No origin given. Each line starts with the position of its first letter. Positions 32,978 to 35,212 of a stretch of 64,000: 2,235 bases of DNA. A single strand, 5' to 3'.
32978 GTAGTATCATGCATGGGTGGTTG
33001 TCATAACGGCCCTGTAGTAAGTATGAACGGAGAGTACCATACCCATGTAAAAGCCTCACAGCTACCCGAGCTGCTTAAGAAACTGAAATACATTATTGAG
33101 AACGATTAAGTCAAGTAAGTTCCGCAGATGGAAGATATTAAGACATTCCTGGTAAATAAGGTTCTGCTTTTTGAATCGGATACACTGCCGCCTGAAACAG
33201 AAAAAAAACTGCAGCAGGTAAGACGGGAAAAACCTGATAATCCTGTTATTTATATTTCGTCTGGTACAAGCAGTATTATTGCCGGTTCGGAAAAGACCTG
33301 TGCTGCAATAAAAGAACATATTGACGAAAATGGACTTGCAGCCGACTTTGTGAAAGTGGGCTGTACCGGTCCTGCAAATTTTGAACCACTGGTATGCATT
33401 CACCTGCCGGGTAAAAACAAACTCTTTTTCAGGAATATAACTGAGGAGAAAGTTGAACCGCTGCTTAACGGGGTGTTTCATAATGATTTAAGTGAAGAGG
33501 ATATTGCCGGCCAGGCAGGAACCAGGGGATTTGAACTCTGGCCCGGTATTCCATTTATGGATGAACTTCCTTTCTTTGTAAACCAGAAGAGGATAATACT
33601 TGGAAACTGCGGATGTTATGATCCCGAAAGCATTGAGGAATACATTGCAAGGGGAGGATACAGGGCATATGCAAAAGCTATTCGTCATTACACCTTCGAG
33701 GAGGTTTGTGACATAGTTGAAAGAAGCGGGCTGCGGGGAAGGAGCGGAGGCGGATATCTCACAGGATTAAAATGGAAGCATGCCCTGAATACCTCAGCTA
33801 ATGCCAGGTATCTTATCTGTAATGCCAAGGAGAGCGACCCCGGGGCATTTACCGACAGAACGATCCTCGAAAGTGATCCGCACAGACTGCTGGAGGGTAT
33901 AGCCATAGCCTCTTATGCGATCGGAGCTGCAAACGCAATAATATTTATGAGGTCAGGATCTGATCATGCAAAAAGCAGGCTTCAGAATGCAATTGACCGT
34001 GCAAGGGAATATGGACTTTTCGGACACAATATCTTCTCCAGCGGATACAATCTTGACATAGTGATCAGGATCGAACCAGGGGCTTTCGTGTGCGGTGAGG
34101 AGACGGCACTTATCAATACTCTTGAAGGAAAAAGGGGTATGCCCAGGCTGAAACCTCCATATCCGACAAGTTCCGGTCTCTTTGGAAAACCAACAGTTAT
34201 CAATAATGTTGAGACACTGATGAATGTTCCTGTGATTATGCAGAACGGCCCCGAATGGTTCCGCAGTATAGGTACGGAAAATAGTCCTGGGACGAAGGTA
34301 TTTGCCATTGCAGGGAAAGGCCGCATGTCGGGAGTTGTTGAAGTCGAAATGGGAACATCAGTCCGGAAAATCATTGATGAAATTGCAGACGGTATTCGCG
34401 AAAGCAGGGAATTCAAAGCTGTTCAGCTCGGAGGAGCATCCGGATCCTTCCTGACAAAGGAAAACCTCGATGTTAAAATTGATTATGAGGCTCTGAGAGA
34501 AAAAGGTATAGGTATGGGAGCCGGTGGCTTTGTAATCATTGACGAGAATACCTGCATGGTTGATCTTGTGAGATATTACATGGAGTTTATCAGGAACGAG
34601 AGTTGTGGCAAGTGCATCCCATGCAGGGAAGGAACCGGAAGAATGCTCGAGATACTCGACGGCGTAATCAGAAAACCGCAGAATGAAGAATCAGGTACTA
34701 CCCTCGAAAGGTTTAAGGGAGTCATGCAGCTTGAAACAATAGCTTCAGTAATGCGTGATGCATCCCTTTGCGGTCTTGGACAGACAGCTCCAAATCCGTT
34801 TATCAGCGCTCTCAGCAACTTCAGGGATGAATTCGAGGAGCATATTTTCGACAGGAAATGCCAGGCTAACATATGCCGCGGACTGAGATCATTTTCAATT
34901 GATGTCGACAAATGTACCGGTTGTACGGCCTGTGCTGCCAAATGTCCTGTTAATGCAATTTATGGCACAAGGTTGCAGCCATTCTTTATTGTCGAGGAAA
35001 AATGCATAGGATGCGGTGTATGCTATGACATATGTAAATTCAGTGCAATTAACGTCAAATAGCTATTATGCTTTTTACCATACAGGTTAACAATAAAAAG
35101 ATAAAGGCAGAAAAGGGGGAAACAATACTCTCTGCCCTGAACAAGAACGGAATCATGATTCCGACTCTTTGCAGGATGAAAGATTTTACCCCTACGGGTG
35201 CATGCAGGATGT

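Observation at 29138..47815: Two different HydS-type sensory [FeFe]-hydrogenase paralogs flank one HydABC-type enzyme, with PP2C, a His-kinase relay, Rex and maturases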

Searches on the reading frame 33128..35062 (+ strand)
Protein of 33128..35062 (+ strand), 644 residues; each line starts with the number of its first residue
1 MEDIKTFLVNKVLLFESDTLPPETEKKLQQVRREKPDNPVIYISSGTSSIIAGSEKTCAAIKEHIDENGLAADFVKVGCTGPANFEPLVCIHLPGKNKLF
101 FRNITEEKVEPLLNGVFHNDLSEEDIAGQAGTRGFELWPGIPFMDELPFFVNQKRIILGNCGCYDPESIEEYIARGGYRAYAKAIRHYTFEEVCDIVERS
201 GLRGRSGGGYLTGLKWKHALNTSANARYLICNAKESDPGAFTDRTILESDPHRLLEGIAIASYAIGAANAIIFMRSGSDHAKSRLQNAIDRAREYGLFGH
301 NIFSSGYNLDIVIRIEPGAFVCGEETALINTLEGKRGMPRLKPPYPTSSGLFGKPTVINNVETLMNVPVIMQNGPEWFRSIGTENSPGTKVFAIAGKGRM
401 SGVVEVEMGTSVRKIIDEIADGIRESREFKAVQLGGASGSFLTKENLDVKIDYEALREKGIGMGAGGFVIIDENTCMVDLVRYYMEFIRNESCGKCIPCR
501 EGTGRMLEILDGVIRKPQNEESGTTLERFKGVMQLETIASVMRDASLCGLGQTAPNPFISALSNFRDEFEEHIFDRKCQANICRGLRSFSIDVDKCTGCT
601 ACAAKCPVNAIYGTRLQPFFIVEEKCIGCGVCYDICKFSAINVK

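Call 3: search_protein_families(library=pfam, proteins=[window:33128-35062:+], max_evalue=0.01)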
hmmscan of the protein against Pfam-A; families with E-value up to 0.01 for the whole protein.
window:33128-35062:+ (644 aa): 12 families
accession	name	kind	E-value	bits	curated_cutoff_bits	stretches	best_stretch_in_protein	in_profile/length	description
PF01512.22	Complex1_51K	-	2.4e-40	138.3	31.2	1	197-368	1-149/150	Nuo51 FMN-binding domain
PF10589.14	NADH_4Fe-4S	-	1.8e-26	92.2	23.5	1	479-572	1-85/85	NADH-ubiquinone oxidoreductase-F iron-sulfur binding region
PF00037.32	Fer4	-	3e-11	43.1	21.1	2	590-612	2-24/24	4Fe-4S binding domain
PF13237.11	Fer4_10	-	3e-08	33.9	25.5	1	590-636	3-52/53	4Fe-4S dicluster domain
PF14697.11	Fer4_21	-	3.2e-08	34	35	2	591-641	3-57/59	4Fe-4S dicluster domain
PF13187.11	Fer4_9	-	1.5e-07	31.8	27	1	595-639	1-50/52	4Fe-4S dicluster domain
PF12837.12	Fer4_6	-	2.7e-07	30.7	25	2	590-611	3-24/24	4Fe-4S binding domain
PF12797.12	Fer4_2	-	4e-07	30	24.5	2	619-637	3-21/22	4Fe-4S binding domain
PF12838.12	Fer4_7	-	8.1e-05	23.4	27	0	585-610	27-52/52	4Fe-4S dicluster domain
PF13183.11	Fer4_8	-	0.0016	19.4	27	0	592-609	50-67/68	4Fe-4S dicluster domain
PF12800.12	Fer4_4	-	0.0018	18.9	24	1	624-638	2-16/17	4Fe-4S binding domain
PF25160.1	LdpA_Fe-S-bd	-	0.0036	17.5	27.6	1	606-642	13-44/49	LdpA Fe-S cluster-binding domain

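Call 60: search_solved_structures(query=window:33128-35062:+, show_alignments=1, max_evalue=1e-40)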
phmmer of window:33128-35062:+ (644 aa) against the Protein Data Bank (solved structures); distinct sequences matched with E-value up to 1e-40: 61 (the best 60 are shown).
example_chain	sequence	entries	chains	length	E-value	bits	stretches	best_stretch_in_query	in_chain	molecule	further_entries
7t2r_B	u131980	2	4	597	1.3e-173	582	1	42-641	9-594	NiFe hydrogenase subunit B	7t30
9bov_B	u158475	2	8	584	4.1e-167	560.6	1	43-643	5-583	NADH dehydrogenase (Quinone)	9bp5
9n5u_B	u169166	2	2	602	8.4e-167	559.5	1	42-643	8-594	NfnB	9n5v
7q4v_B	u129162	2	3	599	8.5e-166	556.2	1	42-642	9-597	Iron hydrogenase HydB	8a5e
8oh5_B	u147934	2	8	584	1.5e-163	548.8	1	43-642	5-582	NAD-reducing hydrogenase subunit HoxF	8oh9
7q4w_B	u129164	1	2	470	2.6e-156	524.8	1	169-642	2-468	Iron hydrogenase HydB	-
7p5h_B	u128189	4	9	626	5.5e-155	520.5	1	26-642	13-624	Fe-hydrogenase, subunit beta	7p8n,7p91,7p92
8a6t_B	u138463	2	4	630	2.5e-153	515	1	77-641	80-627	Electron bifurcating hydrogenase subunit HydB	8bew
9mqx_B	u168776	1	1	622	9.5e-149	499.9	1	36-641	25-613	NADH:ubiquinone oxidoreductase, NADH-binding (51 kD) subunit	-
6vw7_B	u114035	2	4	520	2e-101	343.5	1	142-569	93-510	NAD-dependent formate dehydrogenase beta subunit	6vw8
2fug_1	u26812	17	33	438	1.4e-97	330.8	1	158-569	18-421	NADH-quinone oxidoreductase chain 1 | NADH-QUINONE OXIDOREDUCTASE SUBUNIT 1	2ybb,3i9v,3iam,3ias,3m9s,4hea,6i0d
6hl2_B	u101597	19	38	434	6.2e-95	322.1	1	167-572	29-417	NADH-quinone oxidoreductase subunit F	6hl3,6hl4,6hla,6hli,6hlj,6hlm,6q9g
7q5y_C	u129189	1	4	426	6.5e-95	322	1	167-572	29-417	NADH-quinone oxidoreductase subunit F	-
6q9c_B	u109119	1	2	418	9.9e-95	321.4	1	167-572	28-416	NADH-quinone oxidoreductase subunit F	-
7p64_F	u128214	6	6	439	1.4e-94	321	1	166-585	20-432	NADH-quinone oxidoreductase subunit F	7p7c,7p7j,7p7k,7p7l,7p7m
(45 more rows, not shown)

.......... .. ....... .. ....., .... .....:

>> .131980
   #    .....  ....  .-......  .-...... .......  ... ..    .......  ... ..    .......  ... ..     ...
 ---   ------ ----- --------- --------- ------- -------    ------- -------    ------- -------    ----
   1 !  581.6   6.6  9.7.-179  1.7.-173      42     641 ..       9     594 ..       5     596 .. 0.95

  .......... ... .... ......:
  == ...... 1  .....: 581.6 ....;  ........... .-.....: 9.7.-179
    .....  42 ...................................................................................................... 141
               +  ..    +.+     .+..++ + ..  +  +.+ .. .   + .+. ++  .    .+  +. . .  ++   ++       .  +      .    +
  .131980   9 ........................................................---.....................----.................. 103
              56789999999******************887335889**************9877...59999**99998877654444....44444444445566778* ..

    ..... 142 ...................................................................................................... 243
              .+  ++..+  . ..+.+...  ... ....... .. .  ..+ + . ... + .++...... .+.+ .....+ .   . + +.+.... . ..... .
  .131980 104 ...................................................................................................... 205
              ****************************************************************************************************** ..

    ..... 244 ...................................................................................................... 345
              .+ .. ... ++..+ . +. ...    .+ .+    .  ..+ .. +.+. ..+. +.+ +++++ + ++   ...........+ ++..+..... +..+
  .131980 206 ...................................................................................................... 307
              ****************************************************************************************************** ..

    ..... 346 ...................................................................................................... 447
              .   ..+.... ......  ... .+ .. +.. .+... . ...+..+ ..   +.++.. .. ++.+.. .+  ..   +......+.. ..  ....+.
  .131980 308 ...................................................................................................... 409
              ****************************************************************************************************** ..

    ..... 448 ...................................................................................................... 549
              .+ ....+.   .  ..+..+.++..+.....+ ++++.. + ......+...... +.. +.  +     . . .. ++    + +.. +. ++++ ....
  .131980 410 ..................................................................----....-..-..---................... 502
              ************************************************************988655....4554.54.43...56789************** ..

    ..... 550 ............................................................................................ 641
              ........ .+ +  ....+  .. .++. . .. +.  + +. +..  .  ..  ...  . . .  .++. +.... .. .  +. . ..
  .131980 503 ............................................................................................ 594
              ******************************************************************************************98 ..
